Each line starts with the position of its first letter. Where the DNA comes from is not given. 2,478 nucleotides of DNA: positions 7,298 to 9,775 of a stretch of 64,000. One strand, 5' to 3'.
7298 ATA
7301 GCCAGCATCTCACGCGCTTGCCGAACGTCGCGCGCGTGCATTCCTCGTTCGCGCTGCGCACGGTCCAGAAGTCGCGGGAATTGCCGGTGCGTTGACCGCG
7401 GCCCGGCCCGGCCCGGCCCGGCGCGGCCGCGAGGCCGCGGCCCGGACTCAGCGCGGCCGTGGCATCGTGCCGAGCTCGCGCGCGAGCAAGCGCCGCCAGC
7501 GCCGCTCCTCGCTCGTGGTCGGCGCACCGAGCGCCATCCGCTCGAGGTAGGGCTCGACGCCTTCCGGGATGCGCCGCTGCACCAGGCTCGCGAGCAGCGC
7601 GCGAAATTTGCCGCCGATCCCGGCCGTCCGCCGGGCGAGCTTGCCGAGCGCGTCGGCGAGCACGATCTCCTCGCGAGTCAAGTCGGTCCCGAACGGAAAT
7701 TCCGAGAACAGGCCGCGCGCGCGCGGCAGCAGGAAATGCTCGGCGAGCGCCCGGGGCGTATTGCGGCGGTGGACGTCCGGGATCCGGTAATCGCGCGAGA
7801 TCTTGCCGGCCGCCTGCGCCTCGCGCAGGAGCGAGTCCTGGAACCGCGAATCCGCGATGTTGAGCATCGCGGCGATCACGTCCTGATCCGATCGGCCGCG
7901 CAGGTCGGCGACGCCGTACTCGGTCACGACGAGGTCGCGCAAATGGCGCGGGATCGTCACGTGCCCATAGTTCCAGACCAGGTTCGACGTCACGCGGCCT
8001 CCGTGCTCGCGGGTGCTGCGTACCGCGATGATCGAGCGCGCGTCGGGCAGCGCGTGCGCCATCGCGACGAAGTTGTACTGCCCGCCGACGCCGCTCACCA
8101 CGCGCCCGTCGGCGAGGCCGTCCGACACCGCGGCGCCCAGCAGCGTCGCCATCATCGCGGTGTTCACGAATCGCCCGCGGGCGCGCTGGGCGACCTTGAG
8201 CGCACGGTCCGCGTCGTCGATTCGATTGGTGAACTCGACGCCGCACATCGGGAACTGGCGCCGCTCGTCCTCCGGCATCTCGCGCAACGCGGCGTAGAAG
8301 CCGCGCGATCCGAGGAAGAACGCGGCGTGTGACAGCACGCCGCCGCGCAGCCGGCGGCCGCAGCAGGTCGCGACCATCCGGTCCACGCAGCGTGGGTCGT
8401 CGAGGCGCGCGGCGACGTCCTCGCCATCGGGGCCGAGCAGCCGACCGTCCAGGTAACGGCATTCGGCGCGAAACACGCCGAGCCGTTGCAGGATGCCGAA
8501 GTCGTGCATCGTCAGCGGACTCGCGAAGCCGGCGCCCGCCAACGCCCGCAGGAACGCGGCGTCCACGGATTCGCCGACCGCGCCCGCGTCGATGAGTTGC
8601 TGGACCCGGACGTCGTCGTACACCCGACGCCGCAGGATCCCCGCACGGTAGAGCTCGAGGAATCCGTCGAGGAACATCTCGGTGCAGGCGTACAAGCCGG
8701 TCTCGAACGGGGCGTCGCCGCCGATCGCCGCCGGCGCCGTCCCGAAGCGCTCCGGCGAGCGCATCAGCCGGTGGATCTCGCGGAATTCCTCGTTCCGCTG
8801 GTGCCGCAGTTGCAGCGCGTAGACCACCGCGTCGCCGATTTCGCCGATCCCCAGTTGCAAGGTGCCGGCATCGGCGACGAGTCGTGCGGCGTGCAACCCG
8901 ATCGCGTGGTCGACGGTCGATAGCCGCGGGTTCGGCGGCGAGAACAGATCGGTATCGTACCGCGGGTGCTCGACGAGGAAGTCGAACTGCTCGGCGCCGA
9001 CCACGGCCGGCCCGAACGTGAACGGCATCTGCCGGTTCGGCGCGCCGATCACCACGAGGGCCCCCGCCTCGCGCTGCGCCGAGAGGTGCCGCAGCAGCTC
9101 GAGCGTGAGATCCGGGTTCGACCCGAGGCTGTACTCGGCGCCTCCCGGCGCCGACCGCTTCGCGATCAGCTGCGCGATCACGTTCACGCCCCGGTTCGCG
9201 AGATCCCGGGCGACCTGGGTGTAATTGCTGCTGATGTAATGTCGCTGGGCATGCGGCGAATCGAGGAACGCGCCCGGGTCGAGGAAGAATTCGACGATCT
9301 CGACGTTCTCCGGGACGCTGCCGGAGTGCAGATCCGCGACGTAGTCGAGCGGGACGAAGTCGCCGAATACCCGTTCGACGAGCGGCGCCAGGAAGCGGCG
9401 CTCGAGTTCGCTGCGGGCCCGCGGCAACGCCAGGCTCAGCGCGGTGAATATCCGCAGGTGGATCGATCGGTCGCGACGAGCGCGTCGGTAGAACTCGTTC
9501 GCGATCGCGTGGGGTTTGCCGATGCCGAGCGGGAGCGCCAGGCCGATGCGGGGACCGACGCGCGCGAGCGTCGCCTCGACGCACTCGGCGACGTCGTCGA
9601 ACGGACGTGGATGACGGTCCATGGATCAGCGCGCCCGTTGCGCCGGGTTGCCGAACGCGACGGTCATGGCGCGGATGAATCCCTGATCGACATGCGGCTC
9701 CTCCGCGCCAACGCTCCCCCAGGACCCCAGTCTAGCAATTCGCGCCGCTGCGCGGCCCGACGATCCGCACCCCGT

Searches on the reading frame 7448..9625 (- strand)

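Call 68: search_protein_families(library=pfam, proteins=[window:7448-9625:-], max_evalue=0.00001)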
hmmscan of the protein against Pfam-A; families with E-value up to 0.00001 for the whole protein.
window:7448-9625:- (725 aa): 1 family
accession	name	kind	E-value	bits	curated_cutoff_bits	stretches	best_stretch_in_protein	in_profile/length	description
PF13336.12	AcetylCoA_hyd_C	-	2.8e-40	138.2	23.7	1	439-603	1-154/154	Acetyl-CoA hydrolase/transferase C-terminal domain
